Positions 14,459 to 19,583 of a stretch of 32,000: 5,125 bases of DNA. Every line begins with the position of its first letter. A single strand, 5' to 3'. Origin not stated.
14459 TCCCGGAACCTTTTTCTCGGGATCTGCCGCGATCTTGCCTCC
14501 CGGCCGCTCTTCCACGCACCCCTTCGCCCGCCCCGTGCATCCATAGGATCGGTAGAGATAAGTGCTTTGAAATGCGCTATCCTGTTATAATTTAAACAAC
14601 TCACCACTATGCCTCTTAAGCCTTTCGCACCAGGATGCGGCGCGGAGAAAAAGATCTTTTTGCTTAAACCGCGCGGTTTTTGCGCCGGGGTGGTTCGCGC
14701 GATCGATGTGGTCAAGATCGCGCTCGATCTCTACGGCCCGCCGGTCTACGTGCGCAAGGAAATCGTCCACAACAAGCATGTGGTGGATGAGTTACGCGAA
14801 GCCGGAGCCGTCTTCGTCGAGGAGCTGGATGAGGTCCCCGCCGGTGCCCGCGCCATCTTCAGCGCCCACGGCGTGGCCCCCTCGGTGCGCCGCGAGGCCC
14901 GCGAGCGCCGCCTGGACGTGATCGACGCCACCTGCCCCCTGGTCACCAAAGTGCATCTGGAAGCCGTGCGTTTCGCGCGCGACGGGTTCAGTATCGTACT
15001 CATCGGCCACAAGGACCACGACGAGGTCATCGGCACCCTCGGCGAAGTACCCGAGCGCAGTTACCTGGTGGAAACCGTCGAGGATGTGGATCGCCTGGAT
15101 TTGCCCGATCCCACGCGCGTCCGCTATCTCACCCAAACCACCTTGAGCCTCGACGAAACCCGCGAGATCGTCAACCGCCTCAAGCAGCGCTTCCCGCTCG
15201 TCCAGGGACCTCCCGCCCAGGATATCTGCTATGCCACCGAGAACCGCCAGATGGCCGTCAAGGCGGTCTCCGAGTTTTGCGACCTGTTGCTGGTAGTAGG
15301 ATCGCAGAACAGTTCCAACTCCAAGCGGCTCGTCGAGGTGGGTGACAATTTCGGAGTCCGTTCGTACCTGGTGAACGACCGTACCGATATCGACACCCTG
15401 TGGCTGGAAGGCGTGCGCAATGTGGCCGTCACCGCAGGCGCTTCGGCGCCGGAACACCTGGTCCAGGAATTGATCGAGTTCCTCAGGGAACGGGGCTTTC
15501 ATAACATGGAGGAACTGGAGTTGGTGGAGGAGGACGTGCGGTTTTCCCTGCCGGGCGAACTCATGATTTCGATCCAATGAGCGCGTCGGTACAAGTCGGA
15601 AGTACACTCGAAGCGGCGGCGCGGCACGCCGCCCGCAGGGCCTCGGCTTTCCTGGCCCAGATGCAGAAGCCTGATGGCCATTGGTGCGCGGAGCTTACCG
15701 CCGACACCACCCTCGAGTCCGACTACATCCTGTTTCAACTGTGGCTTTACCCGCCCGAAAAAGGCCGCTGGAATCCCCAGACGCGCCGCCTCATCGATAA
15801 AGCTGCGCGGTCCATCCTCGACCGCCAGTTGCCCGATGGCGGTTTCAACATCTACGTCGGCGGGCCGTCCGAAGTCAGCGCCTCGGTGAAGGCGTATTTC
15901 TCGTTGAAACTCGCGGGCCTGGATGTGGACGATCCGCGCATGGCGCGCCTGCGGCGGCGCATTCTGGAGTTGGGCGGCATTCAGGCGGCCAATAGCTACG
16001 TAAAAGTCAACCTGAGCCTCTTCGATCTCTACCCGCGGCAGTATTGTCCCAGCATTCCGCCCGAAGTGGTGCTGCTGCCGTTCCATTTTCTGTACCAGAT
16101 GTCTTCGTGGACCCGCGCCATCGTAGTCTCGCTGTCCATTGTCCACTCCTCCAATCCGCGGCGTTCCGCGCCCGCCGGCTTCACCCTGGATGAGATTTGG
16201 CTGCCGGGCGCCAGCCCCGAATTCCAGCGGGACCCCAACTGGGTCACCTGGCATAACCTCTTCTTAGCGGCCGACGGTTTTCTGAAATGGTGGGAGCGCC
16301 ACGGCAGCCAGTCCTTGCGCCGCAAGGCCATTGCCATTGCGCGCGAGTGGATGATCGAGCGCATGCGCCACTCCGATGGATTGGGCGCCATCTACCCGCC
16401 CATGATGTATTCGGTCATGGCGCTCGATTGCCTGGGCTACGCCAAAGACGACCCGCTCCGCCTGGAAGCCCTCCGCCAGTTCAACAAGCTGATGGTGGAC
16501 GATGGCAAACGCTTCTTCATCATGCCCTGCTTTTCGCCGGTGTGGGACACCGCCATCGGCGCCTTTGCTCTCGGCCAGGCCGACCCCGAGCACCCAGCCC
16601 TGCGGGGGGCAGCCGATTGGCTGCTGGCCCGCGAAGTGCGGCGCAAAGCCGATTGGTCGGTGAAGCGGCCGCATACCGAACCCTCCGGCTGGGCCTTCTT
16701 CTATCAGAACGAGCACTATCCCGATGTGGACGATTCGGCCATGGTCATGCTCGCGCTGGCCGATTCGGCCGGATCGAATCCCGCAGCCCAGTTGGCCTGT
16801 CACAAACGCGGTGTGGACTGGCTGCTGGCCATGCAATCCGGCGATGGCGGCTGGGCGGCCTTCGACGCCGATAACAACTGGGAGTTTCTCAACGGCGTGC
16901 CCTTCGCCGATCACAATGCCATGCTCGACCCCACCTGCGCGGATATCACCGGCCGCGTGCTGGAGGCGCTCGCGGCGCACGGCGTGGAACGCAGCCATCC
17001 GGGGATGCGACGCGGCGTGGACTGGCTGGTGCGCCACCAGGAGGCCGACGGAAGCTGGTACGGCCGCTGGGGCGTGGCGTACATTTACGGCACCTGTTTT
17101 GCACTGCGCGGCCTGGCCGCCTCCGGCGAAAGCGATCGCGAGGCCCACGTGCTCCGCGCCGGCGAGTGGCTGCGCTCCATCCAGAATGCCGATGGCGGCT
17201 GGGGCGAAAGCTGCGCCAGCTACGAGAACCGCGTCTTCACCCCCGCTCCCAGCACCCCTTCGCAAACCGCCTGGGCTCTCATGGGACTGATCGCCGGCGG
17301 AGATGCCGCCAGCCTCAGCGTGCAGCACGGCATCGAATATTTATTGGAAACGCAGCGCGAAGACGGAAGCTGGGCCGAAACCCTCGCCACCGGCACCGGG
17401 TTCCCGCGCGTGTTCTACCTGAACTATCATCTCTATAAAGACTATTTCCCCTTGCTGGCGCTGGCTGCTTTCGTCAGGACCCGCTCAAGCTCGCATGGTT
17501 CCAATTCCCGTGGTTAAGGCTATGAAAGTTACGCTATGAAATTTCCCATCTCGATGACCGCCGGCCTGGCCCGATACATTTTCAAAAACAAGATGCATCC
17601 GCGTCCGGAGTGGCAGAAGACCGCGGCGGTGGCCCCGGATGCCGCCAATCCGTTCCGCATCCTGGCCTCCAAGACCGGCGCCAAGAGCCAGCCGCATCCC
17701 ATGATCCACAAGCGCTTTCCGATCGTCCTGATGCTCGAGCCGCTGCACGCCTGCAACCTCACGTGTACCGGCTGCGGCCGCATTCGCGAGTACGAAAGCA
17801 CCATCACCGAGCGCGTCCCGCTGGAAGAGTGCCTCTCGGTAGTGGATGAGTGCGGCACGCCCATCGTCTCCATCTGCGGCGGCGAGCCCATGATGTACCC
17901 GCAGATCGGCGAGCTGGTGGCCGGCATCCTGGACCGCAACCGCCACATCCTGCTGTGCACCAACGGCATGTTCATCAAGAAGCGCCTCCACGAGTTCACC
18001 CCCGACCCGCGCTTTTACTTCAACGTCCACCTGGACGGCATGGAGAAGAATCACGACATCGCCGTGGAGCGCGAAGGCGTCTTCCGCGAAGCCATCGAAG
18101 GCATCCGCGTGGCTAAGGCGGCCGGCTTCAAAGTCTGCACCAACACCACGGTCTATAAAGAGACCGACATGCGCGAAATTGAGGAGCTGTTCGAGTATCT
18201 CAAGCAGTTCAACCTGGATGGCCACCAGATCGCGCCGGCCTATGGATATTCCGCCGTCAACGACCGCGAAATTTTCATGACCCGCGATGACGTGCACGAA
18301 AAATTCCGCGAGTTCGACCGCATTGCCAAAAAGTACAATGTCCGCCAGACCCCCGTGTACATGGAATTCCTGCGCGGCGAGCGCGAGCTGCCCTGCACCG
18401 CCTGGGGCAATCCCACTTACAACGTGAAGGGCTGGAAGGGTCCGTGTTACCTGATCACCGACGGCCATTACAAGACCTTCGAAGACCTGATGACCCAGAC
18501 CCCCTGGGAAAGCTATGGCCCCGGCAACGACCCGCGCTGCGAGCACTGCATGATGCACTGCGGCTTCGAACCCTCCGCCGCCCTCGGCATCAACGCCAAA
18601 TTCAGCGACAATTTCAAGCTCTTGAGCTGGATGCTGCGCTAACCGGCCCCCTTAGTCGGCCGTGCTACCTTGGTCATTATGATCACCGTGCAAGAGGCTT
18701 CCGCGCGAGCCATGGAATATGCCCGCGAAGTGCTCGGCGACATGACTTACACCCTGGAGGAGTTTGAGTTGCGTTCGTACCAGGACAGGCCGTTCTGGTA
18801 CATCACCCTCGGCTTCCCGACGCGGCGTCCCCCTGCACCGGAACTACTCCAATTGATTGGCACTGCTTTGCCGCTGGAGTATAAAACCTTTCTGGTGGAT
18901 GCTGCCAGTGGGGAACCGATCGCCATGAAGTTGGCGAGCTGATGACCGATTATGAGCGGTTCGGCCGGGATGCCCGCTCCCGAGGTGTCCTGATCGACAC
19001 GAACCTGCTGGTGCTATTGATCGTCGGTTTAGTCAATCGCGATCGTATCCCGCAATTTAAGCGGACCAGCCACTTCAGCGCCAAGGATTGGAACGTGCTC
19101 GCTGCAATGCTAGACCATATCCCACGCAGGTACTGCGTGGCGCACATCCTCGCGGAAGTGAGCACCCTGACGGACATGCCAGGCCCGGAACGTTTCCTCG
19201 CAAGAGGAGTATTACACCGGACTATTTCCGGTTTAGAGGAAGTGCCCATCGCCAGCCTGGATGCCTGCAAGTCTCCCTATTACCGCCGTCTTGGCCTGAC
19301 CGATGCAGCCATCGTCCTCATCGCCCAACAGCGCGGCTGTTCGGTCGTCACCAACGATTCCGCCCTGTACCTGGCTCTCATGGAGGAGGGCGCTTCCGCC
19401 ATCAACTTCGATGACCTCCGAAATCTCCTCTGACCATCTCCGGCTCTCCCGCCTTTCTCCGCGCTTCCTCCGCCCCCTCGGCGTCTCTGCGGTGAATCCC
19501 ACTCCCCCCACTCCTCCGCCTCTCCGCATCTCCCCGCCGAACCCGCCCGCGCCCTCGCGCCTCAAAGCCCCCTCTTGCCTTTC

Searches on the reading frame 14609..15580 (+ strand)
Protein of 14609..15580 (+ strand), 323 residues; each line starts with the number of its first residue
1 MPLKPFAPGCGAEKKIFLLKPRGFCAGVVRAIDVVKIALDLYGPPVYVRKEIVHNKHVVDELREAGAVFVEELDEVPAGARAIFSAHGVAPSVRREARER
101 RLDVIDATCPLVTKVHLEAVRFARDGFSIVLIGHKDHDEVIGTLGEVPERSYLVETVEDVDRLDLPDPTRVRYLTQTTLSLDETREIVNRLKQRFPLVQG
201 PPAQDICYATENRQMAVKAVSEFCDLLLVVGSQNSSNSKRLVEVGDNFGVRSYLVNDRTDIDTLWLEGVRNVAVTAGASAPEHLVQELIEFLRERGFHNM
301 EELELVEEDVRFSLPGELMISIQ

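Call 8: search_protein_families(library=pfam, proteins=[window:14609-15580:+])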
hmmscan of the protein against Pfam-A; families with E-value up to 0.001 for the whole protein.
window:14609-15580:+ (323 aa): 1 family
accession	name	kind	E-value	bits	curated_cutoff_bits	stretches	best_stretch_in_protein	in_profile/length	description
PF02401.23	LYTB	-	4.4e-91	305.3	24.5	1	16-292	1-266/267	LytB protein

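Call 31: find_encoding_contigs(protein=window:14609-15580:+, flank=10000, max_places=10)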
Protein window:14609-15580:+ (323 aa): no gene with exactly this product is on record in the collection.

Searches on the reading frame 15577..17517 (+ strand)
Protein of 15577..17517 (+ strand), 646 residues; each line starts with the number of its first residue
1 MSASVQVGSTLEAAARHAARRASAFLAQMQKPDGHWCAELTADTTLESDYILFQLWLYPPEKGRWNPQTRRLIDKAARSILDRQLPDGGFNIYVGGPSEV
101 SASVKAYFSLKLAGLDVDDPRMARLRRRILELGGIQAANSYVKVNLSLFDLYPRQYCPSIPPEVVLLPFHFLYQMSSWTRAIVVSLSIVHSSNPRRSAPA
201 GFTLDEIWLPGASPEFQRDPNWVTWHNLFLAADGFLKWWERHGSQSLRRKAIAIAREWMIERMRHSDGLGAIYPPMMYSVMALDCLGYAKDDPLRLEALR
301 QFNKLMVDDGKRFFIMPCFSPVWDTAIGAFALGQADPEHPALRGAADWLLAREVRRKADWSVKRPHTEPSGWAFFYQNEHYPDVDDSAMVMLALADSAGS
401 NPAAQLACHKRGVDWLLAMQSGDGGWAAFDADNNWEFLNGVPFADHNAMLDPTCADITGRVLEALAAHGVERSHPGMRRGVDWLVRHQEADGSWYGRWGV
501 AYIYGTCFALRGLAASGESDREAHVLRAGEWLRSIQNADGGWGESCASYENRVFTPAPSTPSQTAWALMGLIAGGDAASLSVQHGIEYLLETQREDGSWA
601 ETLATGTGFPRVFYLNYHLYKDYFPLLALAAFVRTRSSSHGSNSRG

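Call 8: search_protein_families(library=pfam, proteins=[window:15577-17517:+])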
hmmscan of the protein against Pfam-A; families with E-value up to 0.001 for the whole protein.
window:15577-17517:+ (646 aa): 5 families
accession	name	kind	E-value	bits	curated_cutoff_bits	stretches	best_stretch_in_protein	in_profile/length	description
PF13243.12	SQHop_cyclase_C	-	6e-134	446.5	26.1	1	320-632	2-317/319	Squalene-hopene cyclase C-terminal domain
PF13249.12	SQHop_cyclase_N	-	1.7e-92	310.2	26.2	1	20-309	2-289/291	Squalene-hopene cyclase N-terminal domain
PF00432.27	Prenyltrans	-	3e-06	27.3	26.5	0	507-614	33-133/304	Prenyltransferase alpha-alpha toroid domain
PF09492.16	Pec_lyase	-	5.3e-05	23.1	22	0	408-446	63-100/292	Pectic acid lyase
PF07678.20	TED_complement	-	0.00022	20.9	22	0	488-594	76-191/312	A-macroglobulin TED domain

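Call 30: find_encoding_contigs(protein=window:15577-17517:+, flank=10000, max_places=10)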
Protein window:15577-17517:+ (646 aa): no gene with exactly this product is on record in the collection.

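Call 54: search_protein_families(library=ncbifam, proteins=[window:15577-17517:+], max_evalue=1e-10)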
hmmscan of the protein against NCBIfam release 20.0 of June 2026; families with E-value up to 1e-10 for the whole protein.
window:15577-17517:+ (646 aa): 5 families
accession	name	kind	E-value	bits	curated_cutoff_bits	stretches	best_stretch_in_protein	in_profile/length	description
TIGR01507.1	hopene_cyclase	equivalog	1.4e-188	628.3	431.1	1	3-636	5-637/640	squalene--hopene cyclase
TIGR01787.1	squalene_cyclas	subfamily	1.1e-157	526.4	322.7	1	18-632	1-620/622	squalene/oxidosqualene cyclases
TIGR03463.1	osq_cycl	subfamily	2.1e-65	221.2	851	1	77-631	48-633/634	2,3-oxidosqualene cyclase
TIGR04277.1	squa_tetra_cyc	equivalog_domain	6e-41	140.7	500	1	370-633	350-621/624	tetrahymanol synthase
NF053823.1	SCO2321_fam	equivalog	2e-16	59.9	300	0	407-494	63-138/405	SCO2321 family membrane protein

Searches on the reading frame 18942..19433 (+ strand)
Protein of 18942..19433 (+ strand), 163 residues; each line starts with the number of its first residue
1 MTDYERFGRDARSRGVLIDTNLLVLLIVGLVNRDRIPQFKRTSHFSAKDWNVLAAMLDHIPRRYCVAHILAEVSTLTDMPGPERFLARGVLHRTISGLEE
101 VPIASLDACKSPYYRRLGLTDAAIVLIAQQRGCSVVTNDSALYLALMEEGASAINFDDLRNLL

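Call 8: search_protein_families(library=pfam, proteins=[window:18942-19433:+])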
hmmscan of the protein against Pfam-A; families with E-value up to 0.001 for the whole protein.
window:18942-19433:+ (163 aa): 1 family
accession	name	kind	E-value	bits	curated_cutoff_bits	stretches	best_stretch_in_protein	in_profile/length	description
PF01850.27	PIN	-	0.0005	21.1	23.6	0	54-142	22-114/120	PIN domain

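Call 62: search_protein_families(library=pfam, proteins=[window:18942-19433:+], max_evalue=5)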
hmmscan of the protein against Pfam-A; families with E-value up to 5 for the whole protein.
window:18942-19433:+ (163 aa): 2 families
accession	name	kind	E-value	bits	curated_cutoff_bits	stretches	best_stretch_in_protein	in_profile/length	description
PF01850.27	PIN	-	0.0005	21.1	23.6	1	54-142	22-114/120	PIN domain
PF18477.7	PIN_9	-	0.25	12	26.3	1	118-155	74-112/116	PIN like domain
